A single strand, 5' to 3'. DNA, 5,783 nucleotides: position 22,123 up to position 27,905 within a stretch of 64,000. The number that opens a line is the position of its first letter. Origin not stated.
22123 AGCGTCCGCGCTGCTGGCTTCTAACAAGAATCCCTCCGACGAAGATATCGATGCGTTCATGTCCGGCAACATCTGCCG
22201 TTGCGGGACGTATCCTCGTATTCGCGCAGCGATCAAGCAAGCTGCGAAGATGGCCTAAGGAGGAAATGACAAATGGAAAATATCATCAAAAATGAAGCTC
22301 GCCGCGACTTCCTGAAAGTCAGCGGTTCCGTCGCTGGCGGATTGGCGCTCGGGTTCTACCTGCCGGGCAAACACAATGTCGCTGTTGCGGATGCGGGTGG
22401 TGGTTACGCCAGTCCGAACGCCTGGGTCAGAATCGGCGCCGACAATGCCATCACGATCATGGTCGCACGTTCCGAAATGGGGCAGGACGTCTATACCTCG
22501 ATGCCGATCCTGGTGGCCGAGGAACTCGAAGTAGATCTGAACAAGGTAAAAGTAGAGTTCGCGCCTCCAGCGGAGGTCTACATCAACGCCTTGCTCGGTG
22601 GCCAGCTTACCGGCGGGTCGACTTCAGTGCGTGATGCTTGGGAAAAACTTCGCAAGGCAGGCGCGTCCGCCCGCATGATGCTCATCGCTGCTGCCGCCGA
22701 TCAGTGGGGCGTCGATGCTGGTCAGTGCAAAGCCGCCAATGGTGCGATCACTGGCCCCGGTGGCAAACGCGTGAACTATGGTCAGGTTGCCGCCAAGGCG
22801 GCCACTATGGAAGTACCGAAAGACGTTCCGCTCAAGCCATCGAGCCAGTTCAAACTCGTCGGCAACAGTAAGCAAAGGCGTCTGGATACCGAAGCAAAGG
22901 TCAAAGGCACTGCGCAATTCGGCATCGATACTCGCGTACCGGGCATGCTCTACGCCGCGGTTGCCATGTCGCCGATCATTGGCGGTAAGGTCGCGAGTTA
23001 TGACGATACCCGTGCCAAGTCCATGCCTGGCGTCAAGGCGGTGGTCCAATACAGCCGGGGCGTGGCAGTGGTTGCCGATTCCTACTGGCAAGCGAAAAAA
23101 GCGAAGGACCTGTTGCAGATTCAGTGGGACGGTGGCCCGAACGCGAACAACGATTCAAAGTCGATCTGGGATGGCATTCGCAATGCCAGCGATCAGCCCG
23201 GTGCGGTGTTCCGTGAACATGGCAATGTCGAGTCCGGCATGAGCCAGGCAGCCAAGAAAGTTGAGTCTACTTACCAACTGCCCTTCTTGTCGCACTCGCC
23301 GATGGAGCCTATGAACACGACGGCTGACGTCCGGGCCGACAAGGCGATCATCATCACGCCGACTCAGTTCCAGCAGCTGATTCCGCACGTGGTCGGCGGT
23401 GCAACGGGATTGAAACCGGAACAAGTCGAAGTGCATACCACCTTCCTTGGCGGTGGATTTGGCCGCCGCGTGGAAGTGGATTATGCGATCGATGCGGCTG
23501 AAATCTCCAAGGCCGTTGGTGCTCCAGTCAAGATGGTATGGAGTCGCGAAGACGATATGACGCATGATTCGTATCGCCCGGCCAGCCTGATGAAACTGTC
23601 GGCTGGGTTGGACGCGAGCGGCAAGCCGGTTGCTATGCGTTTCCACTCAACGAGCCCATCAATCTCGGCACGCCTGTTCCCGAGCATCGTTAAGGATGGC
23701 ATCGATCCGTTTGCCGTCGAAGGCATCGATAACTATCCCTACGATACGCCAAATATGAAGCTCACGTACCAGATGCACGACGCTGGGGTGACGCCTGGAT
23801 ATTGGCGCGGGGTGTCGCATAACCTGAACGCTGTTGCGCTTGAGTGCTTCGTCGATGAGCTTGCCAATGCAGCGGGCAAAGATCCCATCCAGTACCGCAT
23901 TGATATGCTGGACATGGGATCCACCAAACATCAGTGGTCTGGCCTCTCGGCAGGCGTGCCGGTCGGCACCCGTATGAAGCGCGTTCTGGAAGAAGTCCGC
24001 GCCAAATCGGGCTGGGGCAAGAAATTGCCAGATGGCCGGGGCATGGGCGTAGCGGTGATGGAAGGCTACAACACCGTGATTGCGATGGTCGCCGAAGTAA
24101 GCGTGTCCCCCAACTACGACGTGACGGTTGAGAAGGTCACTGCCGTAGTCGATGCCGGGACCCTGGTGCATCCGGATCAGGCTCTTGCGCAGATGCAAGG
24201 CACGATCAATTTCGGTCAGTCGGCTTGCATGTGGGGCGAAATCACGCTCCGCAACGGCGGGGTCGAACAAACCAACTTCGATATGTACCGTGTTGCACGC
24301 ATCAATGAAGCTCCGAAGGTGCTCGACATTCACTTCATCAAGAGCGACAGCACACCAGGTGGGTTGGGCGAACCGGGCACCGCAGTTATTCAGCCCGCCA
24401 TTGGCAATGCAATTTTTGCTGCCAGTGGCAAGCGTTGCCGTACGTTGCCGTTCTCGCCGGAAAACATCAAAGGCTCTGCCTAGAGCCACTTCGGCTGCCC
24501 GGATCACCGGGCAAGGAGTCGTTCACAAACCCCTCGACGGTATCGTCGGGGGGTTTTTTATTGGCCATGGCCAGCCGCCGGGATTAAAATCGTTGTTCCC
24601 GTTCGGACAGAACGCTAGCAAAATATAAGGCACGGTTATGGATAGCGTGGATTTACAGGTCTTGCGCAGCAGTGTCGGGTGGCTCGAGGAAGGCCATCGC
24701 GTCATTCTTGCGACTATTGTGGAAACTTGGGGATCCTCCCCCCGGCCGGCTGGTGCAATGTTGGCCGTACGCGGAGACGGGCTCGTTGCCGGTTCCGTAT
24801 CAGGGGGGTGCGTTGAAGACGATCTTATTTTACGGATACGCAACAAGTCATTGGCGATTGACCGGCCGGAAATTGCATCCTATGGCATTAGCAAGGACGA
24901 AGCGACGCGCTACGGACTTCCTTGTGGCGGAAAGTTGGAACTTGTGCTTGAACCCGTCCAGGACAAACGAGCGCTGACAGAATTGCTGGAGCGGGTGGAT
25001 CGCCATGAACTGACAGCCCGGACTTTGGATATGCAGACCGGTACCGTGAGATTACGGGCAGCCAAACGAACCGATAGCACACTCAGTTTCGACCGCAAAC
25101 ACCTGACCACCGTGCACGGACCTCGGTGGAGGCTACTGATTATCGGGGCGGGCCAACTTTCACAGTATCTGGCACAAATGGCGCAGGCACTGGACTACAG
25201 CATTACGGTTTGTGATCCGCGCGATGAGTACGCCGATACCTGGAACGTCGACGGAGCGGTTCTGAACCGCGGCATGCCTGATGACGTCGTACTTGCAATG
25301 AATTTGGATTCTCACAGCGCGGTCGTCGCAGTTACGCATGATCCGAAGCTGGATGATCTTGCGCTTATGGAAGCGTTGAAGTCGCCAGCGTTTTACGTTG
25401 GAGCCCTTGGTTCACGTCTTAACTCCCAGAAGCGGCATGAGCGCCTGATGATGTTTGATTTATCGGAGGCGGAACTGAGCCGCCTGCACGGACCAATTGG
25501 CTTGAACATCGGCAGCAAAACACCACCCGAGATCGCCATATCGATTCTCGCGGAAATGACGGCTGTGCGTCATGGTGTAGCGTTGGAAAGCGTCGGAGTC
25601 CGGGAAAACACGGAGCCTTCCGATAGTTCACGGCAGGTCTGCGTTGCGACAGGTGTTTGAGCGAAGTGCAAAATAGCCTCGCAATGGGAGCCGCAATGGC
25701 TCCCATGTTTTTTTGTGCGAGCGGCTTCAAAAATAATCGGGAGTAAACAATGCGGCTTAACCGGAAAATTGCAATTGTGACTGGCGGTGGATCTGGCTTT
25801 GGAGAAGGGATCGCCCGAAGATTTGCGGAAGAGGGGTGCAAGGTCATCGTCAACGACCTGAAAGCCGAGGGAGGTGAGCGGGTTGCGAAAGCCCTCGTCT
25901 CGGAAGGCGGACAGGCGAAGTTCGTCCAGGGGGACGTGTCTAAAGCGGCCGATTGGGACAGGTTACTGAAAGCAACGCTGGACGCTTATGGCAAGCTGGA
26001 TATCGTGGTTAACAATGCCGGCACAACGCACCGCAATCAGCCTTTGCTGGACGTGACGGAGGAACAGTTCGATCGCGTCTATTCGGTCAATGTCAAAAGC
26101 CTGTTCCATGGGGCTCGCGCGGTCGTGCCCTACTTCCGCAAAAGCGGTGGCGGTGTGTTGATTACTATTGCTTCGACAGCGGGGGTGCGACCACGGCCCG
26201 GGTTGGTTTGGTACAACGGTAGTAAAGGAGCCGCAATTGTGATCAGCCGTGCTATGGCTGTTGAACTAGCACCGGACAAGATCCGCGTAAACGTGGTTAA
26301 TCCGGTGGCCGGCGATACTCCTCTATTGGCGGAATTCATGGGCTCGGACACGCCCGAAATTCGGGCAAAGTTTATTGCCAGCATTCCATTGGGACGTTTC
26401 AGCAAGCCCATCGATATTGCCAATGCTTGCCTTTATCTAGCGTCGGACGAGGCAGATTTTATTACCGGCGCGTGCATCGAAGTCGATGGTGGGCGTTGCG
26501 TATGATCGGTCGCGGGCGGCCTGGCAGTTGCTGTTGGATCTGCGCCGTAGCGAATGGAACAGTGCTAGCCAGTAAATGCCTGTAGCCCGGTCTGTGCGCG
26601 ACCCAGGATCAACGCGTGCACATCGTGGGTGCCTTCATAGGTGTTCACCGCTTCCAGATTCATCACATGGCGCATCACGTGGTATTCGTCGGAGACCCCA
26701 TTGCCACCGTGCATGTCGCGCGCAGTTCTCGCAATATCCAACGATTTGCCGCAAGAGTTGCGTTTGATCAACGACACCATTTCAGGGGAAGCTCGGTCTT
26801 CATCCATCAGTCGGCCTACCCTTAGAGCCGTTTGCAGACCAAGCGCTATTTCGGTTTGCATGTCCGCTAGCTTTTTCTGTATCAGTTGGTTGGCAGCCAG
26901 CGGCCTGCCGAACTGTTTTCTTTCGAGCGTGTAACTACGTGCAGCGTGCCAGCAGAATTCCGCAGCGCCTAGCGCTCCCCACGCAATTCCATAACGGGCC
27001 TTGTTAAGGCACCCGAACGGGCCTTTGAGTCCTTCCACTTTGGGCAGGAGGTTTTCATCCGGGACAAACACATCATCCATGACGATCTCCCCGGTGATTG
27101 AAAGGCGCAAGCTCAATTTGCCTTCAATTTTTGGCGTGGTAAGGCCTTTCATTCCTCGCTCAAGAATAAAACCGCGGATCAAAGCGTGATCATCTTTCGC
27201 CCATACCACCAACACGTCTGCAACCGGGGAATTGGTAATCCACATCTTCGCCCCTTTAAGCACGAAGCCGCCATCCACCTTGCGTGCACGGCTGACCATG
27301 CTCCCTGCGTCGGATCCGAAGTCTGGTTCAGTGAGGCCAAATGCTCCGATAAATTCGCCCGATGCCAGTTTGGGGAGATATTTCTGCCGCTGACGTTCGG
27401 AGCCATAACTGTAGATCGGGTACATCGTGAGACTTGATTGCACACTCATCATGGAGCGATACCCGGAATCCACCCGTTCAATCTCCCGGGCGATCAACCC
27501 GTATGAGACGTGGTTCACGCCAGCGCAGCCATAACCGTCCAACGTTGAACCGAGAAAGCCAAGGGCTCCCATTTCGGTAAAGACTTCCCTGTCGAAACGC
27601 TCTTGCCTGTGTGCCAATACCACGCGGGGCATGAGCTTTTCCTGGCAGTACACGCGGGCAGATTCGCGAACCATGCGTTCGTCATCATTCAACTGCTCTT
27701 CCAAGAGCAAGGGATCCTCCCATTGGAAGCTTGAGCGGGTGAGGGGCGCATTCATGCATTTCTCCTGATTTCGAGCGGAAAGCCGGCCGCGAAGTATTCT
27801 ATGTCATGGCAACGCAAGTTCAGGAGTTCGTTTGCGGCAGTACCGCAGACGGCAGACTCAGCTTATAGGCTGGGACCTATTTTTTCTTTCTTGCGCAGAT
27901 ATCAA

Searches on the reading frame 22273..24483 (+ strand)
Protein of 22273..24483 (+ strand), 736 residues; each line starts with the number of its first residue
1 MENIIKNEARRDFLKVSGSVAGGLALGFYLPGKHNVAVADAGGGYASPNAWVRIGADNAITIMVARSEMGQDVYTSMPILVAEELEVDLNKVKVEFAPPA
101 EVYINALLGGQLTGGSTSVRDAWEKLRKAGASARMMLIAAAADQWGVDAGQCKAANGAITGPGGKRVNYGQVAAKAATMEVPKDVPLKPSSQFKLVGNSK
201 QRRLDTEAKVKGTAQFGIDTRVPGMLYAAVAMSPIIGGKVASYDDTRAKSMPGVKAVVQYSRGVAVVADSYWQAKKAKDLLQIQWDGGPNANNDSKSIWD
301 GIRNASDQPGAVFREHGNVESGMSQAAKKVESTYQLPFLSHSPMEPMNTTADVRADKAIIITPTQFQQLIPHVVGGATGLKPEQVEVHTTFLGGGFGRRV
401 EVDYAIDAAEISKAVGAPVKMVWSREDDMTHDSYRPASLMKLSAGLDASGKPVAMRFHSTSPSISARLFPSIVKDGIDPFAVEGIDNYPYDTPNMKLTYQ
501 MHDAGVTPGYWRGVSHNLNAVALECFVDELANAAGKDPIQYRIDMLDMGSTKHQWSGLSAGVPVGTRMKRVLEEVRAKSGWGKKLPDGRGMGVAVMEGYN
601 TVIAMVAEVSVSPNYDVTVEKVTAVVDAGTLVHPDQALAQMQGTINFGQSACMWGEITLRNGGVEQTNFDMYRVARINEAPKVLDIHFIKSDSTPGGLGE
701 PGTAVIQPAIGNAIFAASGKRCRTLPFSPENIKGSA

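Call 73: search_protein_families(library=pfam, proteins=[window:22273-24483:+], max_evalue=0.00001)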
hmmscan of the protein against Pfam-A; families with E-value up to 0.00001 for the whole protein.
window:22273-24483:+ (736 aa): 2 families
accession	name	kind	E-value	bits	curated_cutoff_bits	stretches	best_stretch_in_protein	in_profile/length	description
PF02738.23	MoCoBD_1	-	1.1e-34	120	27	1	310-542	7-240/244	Molybdopterin cofactor-binding domain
PF20256.3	MoCoBD_2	-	9.2e-24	84.8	27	2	32-195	32-185/283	Molybdopterin cofactor-binding domain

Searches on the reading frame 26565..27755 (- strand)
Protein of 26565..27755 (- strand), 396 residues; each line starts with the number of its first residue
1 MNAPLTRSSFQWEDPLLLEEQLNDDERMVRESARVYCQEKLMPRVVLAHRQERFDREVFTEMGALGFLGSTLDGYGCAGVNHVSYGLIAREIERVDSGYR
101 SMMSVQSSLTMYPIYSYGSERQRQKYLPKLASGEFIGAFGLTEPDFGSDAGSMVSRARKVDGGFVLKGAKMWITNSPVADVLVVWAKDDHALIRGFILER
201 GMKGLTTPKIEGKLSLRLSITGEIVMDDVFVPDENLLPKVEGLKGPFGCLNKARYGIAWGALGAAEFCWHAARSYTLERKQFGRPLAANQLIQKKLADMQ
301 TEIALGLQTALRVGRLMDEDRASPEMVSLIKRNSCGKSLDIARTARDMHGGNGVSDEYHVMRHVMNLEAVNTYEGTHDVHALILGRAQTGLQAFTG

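Call 73: search_protein_families(library=pfam, proteins=[window:26565-27755:-], max_evalue=0.00001)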
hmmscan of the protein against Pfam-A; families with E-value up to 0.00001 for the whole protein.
window:26565-27755:- (396 aa): 4 families
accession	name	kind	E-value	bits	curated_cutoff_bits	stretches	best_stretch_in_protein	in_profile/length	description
PF02771.21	Acyl-CoA_dh_N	-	5.6e-33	114.1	22.9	1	24-134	2-113/113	Acyl-CoA dehydrogenase, N-terminal domain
PF00441.29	Acyl-CoA_dh_1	-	5.1e-29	101.8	22.4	1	242-387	3-148/150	Acyl-CoA dehydrogenase, C-terminal domain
PF02770.24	Acyl-CoA_dh_M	-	1.1e-19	70.8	33.3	1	138-229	1-97/97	Acyl-CoA dehydrogenase, middle domain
PF08028.16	Acyl-CoA_dh_2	-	1.1e-08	35.9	22.7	1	256-376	2-132/134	Acyl-CoA dehydrogenase, C-terminal domain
